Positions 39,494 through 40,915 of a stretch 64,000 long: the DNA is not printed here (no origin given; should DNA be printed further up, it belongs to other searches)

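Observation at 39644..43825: Divergent glycosyltransferase - HPr-kinase-like - glycosyltransferase - DMT transporter cluster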

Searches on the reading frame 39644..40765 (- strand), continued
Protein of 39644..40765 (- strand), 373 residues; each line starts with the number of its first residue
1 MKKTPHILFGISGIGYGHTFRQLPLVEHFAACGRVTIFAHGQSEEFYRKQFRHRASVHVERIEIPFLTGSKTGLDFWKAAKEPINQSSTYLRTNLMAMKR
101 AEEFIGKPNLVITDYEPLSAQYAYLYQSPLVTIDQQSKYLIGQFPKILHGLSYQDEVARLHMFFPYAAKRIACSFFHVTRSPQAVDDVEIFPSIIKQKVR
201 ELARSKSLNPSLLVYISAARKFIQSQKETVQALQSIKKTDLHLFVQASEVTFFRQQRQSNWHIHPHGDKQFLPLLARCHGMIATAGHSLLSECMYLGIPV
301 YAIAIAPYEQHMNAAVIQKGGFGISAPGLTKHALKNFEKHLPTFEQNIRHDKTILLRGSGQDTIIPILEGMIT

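Call 80: fold_search(model_id=the predicted structure, library=pdb)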
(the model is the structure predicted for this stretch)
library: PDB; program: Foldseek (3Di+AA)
matches with E <= 10: 1603; with E <= 0.001: 443
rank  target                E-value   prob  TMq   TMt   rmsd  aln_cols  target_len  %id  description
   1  8hjh_A                2.2e-14  1.00  0.62  0.55   7.7       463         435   15  Crystal structure of glycosyltransferase SgUGT94-289-3 in complex with SIA, state 3 (released 2024-05-29)
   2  8hjh_B                3.2e-14  1.00  0.63  0.55   7.2       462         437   14  Crystal structure of glycosyltransferase SgUGT94-289-3 in complex with SIA, state 3 (released 2024-05-29)
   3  8hjg_A                3.6e-14  1.00  0.60  0.54   7.3       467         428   14  Crystal structure of glycosyltransferase SgUGT94-289-3 in complex with M5, state 1 (released 2024-05-29)
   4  8hjo_A                3.8e-14  1.00  0.64  0.56   7.4       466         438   14  Crystal structure of glycosyltransferase SgUGT94-289-3 in complex with UDP state 2 (released 2024-05-29)
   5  8hjf_A                3.8e-14  1.00  0.62  0.55   7.6       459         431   15  Crystal structure of glycosyltransferase SgUGT94-289-3 in complex with M5, state 2 (released 2024-05-29)
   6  8hjn_A                7.9e-14  1.00  0.62  0.55   7.5       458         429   15  Crystal structure of glycosyltransferase SgUGT94-289-3 in complex with UPG (released 2024-05-29)
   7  8hjg_B                8.9e-14  1.00  0.62  0.56   7.7       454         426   15  Crystal structure of glycosyltransferase SgUGT94-289-3 in complex with M5, state 1 (released 2024-05-29)
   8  6j31_C                9.4e-14  1.00  0.68  0.66   5.7       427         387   14  Crystal Structure Analysis of the Glycotransferase of kitacinnamycin (released 2020-01-15)
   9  6j32_C                9.4e-14  1.00  0.65  0.63   6.7       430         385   14  Crystal Structure Analysis of the Glycotransferase of kitacinnamycin (released 2020-01-15)
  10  8hjo_B                9.4e-14  1.00  0.64  0.55   7.4       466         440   14  Crystal structure of glycosyltransferase SgUGT94-289-3 in complex with UDP state 2 (released 2024-05-29)
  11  3otg                  1.0e-13  1.00  0.60  0.57   7.3       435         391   14  Crystal Structure of CalG1, Calicheamicin Glycostyltransferase, TDP bound form (released 2010-12-15)
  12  4m83_MODEL_1_B        1.3e-13  1.00  0.57  0.55   7.8       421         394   14  Ensemble refinement of protein crystal structure (2IYF) of macrolide glycosyltransferases OleD complexed with  (released 2013-09-11)
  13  8j66                  1.4e-13  1.00  0.63  0.55   7.5       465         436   15  Crystal structure of glycosyltransferase SgUGT94-289-3 in complex with M3, state 2 (released 2024-05-29)
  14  8xfh_B                1.6e-13  1.00  0.64  0.56   6.8       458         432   13  Crystal structure of MiCGT(E152Q/V190D/S122P) in complex with UDP (released 2024-12-18)
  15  8hjk                  1.6e-13  1.00  0.63  0.55   7.5       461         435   13  Crystal structure of glycosyltransferase SgUGT94-289-3 in complex with SIA, state 1 (released 2024-05-29)
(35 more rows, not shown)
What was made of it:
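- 39644..40765 (-): GT-A: PF13528 (Glyco_trans_1_3, MJ1255-like) GT-B glycosyltransferase, 373 aa. It is the invariant partner of the P-loop protein. Foldseek finds a GT-B fold closest to GT1 natural-product UGTs (call 80).
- On MurG / GT28, for the 39644-40765 gene: MurG ranks 37 in the fold search, behind GT1 enzymes (call 80).
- GT-B enzymes of this general type include MurG, which appears among the fold matches at rank 37 (call 80), and lipid glycosyltransferases.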

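Call 87: find_related_loci(query=A5, collection=viral_contigs, flank=8000)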
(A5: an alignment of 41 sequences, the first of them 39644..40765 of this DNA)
Query A5 (373 aa) in viral_contigs; peptide patterns used: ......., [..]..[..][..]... (x = any residue, [..] = any of these).
62 stretches matched a pattern, but none encodes a relative of the query by tblastn (E <= 1e-3).
